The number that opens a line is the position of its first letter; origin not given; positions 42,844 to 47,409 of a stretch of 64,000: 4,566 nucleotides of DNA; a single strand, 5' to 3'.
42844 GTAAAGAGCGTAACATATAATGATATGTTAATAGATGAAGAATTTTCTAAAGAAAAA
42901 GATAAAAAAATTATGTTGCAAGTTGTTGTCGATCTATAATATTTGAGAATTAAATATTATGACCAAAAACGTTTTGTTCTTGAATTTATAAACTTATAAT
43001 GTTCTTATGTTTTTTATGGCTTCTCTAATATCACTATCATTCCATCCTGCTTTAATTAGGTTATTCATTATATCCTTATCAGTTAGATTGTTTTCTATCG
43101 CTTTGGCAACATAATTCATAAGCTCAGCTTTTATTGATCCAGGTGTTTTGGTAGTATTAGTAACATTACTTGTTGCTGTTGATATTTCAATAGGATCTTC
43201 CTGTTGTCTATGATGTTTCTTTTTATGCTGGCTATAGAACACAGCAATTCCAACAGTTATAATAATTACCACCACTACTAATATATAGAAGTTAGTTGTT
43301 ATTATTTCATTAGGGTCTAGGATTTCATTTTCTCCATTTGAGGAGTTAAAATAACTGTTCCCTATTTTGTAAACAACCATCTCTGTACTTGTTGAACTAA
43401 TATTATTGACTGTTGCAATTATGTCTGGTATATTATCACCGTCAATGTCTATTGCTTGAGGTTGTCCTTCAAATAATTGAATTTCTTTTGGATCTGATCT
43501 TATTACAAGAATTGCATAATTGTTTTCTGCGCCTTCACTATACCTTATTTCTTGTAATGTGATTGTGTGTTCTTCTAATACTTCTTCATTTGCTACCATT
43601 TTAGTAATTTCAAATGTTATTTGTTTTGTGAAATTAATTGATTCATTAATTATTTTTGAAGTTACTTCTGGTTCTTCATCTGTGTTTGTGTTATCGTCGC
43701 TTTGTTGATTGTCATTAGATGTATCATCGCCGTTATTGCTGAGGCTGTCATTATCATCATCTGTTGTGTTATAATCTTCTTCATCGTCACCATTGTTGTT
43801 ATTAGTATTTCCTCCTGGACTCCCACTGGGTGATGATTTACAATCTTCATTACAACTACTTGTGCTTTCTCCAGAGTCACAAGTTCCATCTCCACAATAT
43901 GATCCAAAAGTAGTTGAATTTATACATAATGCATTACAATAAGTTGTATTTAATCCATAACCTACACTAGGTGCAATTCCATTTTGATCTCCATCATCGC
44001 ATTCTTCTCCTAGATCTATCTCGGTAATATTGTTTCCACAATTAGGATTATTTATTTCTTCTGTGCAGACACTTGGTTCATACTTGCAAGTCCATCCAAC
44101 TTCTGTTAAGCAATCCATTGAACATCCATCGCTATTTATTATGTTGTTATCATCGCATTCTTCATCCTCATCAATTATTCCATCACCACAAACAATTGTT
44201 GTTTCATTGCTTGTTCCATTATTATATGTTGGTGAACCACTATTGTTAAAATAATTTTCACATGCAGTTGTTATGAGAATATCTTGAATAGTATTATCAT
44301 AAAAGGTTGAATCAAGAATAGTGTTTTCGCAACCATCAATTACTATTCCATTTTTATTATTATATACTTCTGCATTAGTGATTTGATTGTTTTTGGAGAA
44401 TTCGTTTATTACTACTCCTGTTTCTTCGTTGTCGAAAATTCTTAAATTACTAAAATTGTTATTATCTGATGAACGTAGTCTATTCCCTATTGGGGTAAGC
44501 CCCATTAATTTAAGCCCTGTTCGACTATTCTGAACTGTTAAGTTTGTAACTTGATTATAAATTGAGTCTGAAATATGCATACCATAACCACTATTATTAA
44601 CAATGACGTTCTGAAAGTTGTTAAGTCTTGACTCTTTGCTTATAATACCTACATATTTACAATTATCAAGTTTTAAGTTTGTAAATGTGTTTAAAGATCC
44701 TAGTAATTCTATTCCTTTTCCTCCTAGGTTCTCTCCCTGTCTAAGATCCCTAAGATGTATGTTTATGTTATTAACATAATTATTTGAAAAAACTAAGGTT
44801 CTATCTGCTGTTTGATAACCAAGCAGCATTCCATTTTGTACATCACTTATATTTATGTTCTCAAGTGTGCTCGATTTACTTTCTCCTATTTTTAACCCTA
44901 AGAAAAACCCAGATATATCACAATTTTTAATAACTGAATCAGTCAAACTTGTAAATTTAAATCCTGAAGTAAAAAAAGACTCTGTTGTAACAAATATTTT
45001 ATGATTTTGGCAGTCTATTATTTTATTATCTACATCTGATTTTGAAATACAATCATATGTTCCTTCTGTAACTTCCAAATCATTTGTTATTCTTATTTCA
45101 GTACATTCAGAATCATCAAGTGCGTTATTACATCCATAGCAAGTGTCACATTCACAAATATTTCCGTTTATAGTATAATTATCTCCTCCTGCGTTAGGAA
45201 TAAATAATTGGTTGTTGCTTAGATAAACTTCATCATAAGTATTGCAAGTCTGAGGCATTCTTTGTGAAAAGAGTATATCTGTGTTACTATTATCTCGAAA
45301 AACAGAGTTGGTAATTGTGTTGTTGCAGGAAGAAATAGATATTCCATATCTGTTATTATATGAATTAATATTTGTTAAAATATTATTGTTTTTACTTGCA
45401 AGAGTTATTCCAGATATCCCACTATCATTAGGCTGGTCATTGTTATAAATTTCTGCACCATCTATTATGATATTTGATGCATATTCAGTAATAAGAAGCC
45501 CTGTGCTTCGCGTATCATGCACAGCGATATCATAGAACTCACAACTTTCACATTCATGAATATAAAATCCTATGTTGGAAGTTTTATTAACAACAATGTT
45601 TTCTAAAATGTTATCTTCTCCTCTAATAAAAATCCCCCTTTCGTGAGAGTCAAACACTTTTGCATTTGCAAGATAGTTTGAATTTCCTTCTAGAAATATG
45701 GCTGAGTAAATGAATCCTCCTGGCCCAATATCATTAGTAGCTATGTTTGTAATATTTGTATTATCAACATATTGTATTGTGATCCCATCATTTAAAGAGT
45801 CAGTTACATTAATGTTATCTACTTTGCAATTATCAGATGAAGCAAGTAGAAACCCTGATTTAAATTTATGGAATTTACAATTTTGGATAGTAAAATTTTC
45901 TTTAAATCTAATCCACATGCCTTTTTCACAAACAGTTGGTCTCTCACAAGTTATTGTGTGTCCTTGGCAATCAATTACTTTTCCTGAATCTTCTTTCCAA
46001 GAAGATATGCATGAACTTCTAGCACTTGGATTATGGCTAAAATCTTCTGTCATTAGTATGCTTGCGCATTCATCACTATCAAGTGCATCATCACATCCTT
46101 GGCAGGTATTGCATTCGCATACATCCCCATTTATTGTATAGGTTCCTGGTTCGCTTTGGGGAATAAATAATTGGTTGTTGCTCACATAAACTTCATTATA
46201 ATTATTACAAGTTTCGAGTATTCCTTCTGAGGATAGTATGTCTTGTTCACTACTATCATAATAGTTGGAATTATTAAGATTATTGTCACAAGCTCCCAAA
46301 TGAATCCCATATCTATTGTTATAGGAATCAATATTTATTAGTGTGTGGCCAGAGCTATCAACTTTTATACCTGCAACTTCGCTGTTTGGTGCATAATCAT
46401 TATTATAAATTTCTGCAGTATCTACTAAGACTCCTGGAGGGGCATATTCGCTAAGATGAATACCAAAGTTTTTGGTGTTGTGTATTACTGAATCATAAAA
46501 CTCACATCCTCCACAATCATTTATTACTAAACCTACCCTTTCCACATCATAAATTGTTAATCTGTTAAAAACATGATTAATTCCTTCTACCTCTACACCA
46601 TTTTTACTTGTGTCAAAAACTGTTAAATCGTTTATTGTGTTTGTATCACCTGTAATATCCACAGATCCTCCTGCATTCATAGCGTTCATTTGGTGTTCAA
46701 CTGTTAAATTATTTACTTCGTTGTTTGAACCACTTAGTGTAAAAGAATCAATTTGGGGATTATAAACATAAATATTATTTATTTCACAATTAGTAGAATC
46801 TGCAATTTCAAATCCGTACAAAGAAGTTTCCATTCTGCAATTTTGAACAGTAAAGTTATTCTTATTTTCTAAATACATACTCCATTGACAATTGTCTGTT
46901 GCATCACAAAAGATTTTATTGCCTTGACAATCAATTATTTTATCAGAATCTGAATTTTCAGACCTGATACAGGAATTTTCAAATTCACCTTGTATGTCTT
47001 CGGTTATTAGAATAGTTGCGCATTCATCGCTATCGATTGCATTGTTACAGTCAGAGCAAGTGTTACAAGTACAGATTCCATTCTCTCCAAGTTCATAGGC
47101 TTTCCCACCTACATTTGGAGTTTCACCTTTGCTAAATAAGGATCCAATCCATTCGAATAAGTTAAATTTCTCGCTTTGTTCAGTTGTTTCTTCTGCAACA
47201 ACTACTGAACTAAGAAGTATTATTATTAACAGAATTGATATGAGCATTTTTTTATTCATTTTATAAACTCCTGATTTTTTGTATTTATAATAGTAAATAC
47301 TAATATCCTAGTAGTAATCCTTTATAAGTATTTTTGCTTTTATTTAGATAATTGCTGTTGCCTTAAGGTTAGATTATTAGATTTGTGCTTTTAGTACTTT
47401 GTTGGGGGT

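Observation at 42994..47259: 1421-aa surface protein built from three tandem 320-aa beta-helix modules, Cys-rich repeats, an N/D-rich spacer and a TM-anchored tail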

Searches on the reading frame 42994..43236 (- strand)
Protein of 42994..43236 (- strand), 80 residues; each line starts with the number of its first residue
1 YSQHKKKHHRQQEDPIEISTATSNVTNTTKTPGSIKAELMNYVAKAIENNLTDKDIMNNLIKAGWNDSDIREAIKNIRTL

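Call 16: search_protein_families(library=pfam, proteins=[window:42994-43236:-], max_evalue=0.1)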
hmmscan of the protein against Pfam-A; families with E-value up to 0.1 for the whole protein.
window:42994-43236:- (80 aa): 2 families
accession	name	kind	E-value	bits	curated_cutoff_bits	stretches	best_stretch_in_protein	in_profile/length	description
PF22448.1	RepB_primase_C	-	0.055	13.8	26.1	1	52-75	6-29/54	RepB DNA-primase C-terminal helical domain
PF04019.17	DUF359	-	0.096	12.7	25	0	9-50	27-68/126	Protein of unknown function (DUF359)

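Call 63: search_solved_structures(query=window:42997-43224:-, max_evalue=10)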
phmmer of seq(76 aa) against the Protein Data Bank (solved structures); distinct sequences matched with E-value up to 10: 8.
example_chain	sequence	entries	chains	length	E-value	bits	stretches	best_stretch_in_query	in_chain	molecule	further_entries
9qhb_A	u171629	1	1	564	0.044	17.9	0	27-71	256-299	Engineered tetratricopeptide repeat protein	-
7obi_A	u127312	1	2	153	0.058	17.5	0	15-71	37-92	CTPR-rv4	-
5lwv_A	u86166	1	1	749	0.16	16.1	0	15-75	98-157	Host cell factor 1,UDP-N-acetylglucosamine--peptide N-acetylglucosaminyltransferase 110 kD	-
8bu0_A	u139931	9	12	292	0.19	15.9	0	20-71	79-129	Consensus tetratricopeptide repeat protein | Crystal structure of an 8-repeat consensus TPR superhelix with Zinc. | Monomer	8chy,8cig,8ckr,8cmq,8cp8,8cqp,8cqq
7yea_A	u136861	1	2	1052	0.41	14.8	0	15-75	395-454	UDP-N-acetylglucosamine--peptide N-acetylglucosaminyltransferase 110 kDa subunit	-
7yeh_B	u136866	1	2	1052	0.41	14.8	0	15-75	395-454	UDP-N-acetylglucosamine--peptide N-acetylglucosaminyltransferase 110 kDa subunit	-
7ntf_A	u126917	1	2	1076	0.43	14.8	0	15-75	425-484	Isoform 1 of UDP-N-acetylglucosamine--peptide N-acetylglucosaminyltransferase 110 kDa subu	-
5a01_A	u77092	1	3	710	1.5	13.1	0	15-75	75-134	O-GLYCOSYLTRANSFERASE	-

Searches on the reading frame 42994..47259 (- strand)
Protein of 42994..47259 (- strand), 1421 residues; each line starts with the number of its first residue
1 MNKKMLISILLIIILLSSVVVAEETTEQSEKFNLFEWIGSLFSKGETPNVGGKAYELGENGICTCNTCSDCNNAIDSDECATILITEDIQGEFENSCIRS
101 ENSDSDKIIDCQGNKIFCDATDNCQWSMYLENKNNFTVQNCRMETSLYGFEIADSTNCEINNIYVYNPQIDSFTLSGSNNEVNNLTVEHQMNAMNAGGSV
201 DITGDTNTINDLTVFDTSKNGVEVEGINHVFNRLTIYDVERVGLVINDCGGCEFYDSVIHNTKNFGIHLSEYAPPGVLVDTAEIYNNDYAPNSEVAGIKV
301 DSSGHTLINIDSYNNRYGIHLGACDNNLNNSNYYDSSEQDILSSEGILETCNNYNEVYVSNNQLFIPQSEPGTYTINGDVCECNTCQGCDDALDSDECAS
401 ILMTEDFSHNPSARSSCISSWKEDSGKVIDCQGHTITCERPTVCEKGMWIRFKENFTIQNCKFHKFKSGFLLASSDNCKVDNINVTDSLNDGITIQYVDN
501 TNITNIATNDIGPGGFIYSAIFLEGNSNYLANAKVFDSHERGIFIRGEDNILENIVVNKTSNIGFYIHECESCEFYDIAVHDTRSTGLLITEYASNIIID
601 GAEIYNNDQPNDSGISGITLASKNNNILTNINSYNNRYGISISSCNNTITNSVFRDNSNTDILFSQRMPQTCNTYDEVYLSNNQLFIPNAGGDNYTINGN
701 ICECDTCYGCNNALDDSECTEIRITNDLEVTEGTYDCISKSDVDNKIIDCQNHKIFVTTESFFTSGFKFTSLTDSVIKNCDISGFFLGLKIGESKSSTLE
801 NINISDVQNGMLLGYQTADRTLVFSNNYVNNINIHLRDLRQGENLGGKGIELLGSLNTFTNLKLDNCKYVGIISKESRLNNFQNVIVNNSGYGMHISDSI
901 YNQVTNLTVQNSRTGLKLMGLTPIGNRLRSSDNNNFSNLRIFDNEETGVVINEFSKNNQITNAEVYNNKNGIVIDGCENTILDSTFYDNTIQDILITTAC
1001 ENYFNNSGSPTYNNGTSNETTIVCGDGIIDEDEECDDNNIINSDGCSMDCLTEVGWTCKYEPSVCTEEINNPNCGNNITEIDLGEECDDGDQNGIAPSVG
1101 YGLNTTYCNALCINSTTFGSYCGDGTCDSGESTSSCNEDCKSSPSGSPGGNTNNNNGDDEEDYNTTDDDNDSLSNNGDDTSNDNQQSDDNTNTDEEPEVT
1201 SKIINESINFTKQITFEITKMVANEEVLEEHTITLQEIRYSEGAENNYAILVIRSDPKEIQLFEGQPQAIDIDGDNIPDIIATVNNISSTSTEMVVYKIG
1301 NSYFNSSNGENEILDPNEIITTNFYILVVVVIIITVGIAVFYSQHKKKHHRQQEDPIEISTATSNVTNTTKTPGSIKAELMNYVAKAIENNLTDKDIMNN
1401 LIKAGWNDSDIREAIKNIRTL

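Call 3: search_protein_families(library=pfam, proteins=[window:42994-47259:-], max_evalue=1)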
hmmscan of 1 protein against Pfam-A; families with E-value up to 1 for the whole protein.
window:42994-47259:- (1421 aa): 7 families
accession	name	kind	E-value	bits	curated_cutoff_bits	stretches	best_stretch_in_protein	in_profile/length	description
PF13229.12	Beta_helix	-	8.5e-39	133.2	25.9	6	849-1006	2-155/158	Right handed beta helix region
PF05048.19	NosD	-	3.7e-19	69.5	23.6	5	416-508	31-123/212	Periplasmic copper-binding protein (NosD)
PF13948.11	DUF4215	-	0.00015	22.4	27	1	1023-1050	20-46/47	Domain of unknown function (DUF4215)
PF17359.7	DUF5385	-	0.031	14.3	25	1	1323-1360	4-40/217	Family of unknown function (DUF5385)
PF04901.18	RAMP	-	0.091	13.3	27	1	1291-1347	52-109/110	Receptor activity modifying family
PF04999.18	FtsL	-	0.36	11.3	22.9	0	1318-1354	8-44/97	Cell division protein FtsL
PF19470.4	DUF6007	-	0.4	11.1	26.7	0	1324-1346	35-57/65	Family of unknown function (DUF6007)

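Call 4: search_protein_families(library=ncbifam, proteins=[window:42994-47259:-], max_evalue=1)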
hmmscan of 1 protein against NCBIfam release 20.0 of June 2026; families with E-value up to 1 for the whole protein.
window:42994-47259:- (1421 aa): 2 families
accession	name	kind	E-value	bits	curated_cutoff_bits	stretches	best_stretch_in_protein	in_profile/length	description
TIGR02232.1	myxo_disulf_rpt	repeat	9.5e-13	47.7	20.8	2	1024-1058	4-38/38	cysteine-rich acidic repeat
TIGR04247.1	NosD_copper_fam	subfamily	1.2e-09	37.3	300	4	582-649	42-109/377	nitrous oxide reductase family maturation protein NosD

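Call 10: find_homologous_proteins(query=window:42994-47259:-, max_evalue=0.00001)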
Query window:42994-47259:- (1421 aa): 1 proteins with E <= 0.00001 among 8000 candidates.
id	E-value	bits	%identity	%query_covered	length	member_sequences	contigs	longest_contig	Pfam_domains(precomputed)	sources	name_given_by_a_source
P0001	0.0e+0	3195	100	100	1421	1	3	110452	PF13229.13,PF05048.20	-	-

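Call 11: search_solved_structures(query=window:42994-47259:-, max_evalue=0.1, show_alignments=2)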
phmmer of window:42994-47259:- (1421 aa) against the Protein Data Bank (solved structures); distinct sequences matched with E-value up to 0.1: 6.
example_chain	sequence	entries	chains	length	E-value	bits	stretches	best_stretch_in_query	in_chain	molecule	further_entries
8a7d_C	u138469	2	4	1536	1e-06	29.6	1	1023-1066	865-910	Pappalysin-1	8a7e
7y5n_C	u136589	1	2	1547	1.1e-06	29.6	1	1023-1066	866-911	Pappalysin-1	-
7ufg_A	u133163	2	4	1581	1.1e-06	29.6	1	1023-1066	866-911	Pappalysin-1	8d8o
8hgg_C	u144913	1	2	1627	1.1e-06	29.5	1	1023-1066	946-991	Pappalysin-1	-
7y5q_A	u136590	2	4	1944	1.4e-06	29.2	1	1023-1066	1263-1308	Maltose/maltodextrin-binding periplasmic protein,Pappalysin-1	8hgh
8sl1_A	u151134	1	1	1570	0.00011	22.9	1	1023-1066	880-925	Pappalysin-2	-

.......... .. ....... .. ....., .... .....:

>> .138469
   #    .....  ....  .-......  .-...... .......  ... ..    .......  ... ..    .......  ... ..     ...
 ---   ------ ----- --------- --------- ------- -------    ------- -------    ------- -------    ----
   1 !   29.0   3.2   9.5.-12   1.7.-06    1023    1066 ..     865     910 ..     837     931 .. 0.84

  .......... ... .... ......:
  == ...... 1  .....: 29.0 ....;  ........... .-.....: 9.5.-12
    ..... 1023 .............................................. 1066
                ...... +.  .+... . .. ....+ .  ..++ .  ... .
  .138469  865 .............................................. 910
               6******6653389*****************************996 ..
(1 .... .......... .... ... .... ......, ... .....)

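Call 13: find_encoding_contigs(protein=P0001, flank=10000, max_places=6)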
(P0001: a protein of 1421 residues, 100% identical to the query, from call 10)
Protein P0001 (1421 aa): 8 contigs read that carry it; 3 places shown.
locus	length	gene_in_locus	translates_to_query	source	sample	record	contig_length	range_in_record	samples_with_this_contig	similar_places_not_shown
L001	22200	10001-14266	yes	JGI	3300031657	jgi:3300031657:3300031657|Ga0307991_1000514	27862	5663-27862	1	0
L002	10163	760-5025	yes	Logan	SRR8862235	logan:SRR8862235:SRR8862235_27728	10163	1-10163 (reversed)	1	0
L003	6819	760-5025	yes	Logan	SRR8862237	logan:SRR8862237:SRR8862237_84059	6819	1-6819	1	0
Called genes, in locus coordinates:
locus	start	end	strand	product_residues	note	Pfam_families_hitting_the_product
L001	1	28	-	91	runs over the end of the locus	-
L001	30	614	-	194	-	-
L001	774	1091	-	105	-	PF01096:Zn_ribbon_TFIIS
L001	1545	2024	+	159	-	-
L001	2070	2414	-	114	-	PF01849:NAC, PF19026:UBA_HYPK (faint)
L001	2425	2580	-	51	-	PF03911:Sec61_beta (weak)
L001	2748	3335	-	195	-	PF06941:NT5C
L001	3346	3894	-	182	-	-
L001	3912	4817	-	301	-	PF00733:Asn_synthase, PF01507:PAPS_reduct (weak), PF00733:Asn_synthase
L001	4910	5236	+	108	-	-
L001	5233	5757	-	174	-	-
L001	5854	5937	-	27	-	-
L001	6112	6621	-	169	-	-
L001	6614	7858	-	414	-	PF00149:Metallophos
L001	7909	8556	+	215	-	-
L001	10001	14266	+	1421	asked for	PF13229:Beta_helix (weak), PF05048:NosD (weak), PF13229:Beta_helix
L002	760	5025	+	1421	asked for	PF13229:Beta_helix (weak), PF05048:NosD (weak), PF13229:Beta_helix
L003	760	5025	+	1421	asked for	PF13229:Beta_helix (weak), PF05048:NosD (weak), PF13229:Beta_helix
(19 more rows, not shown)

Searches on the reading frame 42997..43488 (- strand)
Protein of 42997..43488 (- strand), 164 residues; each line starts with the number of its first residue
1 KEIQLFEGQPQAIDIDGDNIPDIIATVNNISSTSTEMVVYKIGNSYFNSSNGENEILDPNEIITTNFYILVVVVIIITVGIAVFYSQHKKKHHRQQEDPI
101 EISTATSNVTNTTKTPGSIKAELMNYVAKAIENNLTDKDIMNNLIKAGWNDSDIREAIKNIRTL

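Call 76: find_related_loci(query=A6, collection=viral_contigs, flank=6000)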
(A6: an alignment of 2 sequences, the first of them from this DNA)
Query A6 (164 aa) in viral_contigs; peptide patterns used: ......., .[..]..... (x = any residue, [..] = any of these).
127 stretches matched a pattern, but none encodes a relative of the query by tblastn (E <= 1e-3).
